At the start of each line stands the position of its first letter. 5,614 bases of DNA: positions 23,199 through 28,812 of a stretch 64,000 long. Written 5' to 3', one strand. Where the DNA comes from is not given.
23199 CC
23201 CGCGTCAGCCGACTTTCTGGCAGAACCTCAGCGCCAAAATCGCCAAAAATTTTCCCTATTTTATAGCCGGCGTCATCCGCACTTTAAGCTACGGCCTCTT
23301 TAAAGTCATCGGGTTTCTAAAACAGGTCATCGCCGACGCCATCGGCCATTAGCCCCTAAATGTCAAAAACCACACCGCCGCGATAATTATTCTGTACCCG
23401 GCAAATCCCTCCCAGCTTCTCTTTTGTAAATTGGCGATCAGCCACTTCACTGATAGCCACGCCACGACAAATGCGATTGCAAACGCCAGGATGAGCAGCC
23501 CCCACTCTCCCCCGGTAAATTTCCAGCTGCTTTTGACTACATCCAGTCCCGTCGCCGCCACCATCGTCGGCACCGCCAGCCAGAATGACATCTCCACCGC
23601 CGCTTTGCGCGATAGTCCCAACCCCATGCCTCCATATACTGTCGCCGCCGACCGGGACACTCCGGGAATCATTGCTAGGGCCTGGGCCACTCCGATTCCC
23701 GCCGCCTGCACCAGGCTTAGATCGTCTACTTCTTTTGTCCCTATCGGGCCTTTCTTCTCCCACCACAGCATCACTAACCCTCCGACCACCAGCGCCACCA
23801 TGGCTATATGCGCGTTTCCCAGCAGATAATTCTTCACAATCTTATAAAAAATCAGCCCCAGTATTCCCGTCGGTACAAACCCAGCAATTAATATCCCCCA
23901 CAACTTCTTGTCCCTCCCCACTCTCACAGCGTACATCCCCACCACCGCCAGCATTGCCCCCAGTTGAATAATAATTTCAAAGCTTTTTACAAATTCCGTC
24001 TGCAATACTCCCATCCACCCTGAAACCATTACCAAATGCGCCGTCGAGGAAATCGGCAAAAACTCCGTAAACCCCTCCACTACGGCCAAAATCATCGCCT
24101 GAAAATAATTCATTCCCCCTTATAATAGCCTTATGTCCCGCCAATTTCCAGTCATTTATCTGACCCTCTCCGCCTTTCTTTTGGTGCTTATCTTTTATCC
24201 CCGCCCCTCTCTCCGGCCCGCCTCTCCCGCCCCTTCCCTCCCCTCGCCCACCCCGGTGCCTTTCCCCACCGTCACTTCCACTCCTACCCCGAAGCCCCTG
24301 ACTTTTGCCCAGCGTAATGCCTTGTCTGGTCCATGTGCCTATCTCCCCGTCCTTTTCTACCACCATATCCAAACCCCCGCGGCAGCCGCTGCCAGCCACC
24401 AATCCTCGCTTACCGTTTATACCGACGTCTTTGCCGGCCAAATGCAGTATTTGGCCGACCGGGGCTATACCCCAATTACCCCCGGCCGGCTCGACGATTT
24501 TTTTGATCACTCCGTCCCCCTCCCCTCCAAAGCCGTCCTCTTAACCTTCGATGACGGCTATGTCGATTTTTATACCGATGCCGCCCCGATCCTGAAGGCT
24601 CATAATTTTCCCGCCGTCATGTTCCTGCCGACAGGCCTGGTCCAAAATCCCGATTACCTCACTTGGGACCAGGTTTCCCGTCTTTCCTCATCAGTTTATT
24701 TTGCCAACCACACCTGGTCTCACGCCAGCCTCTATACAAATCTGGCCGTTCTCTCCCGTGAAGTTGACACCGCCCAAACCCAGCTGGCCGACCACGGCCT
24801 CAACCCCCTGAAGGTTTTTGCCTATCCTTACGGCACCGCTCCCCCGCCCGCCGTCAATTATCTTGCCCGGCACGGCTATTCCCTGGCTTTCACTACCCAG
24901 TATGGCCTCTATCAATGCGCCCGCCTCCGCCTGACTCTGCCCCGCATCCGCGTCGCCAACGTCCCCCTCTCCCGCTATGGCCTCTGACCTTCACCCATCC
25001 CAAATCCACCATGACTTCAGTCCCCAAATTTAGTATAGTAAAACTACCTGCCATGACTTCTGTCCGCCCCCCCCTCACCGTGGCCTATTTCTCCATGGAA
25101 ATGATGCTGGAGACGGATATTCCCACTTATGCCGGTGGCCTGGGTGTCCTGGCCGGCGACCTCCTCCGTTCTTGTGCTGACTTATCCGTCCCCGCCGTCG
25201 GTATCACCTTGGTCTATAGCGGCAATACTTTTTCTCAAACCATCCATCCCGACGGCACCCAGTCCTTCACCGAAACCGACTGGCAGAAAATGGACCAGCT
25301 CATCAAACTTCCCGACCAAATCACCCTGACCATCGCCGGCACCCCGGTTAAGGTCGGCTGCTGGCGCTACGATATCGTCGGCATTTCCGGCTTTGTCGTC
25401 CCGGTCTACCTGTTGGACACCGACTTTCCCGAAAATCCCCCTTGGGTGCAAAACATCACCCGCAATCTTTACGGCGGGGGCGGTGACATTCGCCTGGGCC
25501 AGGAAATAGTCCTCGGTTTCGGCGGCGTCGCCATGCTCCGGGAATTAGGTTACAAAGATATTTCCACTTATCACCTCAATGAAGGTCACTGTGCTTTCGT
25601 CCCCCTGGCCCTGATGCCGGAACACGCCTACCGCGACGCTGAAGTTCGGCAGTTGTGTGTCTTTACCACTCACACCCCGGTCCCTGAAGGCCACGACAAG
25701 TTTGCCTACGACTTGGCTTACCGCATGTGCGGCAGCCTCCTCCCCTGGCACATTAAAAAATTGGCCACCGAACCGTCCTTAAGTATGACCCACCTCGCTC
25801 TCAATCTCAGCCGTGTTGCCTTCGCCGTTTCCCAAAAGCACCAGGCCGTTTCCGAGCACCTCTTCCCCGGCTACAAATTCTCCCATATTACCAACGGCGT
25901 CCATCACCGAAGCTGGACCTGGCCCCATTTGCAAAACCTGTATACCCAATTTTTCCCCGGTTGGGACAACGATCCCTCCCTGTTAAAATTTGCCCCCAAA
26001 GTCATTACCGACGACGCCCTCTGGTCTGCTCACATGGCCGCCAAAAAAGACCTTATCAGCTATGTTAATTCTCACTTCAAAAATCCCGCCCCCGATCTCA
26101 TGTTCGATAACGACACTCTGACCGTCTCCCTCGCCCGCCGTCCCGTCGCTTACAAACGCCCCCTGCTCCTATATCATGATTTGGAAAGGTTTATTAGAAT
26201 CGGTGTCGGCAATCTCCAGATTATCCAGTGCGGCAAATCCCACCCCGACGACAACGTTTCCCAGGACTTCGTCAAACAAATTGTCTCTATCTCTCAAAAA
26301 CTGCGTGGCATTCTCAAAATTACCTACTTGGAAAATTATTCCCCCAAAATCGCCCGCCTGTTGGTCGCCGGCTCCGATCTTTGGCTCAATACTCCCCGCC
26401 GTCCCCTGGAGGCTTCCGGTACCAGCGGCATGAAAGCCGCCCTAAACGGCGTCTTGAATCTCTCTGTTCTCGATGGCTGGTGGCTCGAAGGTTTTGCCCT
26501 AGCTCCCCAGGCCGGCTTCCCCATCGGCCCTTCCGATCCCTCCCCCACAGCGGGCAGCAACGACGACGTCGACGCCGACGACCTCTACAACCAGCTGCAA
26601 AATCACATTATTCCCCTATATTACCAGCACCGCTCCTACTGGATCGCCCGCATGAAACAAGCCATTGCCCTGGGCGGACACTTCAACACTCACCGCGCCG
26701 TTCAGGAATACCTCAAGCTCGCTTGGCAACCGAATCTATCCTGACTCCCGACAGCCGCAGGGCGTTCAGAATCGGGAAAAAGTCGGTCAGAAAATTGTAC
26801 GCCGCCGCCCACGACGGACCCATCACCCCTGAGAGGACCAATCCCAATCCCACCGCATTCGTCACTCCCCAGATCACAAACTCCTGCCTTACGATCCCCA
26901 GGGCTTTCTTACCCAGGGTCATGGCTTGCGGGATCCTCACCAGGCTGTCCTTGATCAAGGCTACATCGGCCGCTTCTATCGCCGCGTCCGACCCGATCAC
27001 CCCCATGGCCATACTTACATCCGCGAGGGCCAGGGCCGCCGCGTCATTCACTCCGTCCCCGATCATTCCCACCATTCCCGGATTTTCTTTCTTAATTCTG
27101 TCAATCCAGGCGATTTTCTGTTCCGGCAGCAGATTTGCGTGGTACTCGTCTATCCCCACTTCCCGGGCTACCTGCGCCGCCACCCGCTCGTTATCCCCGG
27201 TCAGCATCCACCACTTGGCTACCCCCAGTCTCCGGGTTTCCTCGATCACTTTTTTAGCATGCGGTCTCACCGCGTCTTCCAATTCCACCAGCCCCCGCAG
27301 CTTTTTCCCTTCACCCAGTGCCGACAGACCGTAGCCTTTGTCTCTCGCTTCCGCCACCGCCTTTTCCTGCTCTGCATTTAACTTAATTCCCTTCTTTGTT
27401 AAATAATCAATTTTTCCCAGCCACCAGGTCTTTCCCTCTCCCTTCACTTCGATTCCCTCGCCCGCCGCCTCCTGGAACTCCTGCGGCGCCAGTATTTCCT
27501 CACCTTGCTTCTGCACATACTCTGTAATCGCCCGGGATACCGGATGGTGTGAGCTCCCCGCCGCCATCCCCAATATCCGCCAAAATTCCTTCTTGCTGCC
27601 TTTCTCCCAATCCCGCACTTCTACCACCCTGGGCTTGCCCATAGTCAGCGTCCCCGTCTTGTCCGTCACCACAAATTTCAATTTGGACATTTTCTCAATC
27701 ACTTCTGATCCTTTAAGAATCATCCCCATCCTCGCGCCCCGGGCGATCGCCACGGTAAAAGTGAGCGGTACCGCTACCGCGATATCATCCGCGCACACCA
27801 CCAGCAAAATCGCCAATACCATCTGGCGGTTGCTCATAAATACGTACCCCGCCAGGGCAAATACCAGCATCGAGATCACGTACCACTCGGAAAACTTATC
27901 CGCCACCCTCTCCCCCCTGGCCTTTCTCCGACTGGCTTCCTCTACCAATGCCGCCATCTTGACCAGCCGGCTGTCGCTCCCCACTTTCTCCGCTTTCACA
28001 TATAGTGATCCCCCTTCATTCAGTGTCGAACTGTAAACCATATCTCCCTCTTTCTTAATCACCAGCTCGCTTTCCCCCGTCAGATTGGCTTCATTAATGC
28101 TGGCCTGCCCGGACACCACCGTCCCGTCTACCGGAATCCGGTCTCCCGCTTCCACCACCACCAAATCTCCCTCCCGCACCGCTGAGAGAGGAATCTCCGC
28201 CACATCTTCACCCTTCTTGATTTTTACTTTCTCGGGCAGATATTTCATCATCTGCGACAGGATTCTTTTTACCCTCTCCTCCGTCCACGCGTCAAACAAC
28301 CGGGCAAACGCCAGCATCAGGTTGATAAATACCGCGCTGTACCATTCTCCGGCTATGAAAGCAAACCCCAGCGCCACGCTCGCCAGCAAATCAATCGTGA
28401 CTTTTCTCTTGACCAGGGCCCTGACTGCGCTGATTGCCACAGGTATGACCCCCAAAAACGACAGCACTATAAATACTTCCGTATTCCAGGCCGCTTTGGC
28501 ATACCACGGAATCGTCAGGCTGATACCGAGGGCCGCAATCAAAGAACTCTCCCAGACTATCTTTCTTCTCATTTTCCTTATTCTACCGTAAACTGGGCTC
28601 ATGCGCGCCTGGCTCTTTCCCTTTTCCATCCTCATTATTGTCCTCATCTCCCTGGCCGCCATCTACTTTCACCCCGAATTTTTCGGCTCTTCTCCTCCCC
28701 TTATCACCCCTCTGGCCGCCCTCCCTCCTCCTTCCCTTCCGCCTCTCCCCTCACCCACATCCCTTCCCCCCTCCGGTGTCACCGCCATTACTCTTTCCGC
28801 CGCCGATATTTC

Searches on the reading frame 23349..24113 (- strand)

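Call 86: search_protein_families(library=pfam, proteins=[window:23349-24113:-], max_evalue=0.0001)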
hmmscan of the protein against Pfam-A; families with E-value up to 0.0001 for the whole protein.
window:23349-24113:- (254 aa): 1 family
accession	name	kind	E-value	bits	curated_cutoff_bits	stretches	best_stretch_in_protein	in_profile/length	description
PF02673.24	BacA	-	5.5e-65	220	33.4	1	6-247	1-257/257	Bacitracin resistance protein BacA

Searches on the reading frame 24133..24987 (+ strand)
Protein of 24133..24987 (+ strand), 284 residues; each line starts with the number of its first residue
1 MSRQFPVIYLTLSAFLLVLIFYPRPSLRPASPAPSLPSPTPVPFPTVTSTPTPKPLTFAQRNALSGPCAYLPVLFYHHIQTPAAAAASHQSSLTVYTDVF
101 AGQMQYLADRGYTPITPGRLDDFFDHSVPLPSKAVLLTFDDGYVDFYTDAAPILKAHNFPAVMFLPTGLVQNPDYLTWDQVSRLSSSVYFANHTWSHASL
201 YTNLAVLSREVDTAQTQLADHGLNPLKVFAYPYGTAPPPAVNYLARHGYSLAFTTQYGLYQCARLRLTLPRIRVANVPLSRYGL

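Call 86: search_protein_families(library=pfam, proteins=[window:24133-24987:+], max_evalue=0.0001)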
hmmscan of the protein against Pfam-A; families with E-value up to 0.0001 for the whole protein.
window:24133-24987:+ (284 aa): 1 family
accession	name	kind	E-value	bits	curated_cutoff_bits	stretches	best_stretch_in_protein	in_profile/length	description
PF01522.26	Polysacc_deac_1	-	1e-20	74.4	23.1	1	129-250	3-122/124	Polysaccharide deacetylase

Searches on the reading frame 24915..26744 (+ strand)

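Call 86: search_protein_families(library=pfam, proteins=[window:24915-26744:+], max_evalue=0.0001)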
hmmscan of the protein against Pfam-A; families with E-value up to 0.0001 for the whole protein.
window:24915-26744:+ (609 aa): 1 family
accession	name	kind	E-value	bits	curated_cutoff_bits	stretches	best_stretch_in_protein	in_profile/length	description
PF00343.26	Phosphorylase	-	2.2e-28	99.4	27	2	288-522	323-580/713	Carbohydrate phosphorylase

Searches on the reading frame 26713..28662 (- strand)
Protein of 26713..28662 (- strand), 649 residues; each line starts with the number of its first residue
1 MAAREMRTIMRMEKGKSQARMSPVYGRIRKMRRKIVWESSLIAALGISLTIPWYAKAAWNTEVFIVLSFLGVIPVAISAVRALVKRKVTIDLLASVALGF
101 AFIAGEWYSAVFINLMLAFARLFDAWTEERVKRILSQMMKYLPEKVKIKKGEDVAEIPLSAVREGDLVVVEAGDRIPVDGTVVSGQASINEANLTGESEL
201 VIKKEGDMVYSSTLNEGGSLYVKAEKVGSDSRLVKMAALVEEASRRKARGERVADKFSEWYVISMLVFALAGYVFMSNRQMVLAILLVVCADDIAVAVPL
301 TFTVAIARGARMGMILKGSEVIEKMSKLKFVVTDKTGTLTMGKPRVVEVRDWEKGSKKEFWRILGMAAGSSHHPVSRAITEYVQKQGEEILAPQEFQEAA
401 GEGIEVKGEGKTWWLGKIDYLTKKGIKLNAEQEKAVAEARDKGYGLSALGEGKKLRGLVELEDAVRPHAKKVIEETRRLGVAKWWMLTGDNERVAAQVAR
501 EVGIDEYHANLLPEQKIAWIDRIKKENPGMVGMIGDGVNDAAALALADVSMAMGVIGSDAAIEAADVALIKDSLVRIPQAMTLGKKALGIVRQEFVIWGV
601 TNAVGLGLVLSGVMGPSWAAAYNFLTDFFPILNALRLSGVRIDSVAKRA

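Call 86: search_protein_families(library=pfam, proteins=[window:26713-28662:-], max_evalue=0.0001)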
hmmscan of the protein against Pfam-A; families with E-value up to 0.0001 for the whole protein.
window:26713-28662:- (649 aa): 2 families
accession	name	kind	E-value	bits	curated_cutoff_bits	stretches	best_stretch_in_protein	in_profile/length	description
PF00122.25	E1-E2_ATPase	-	1.5e-42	145.6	28.1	1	141-311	2-180/181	E1-E2 ATPase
PF00702.32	Hydrolase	-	7.1e-29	102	26.4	1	329-548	2-191/191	haloacid dehalogenase-like hydrolase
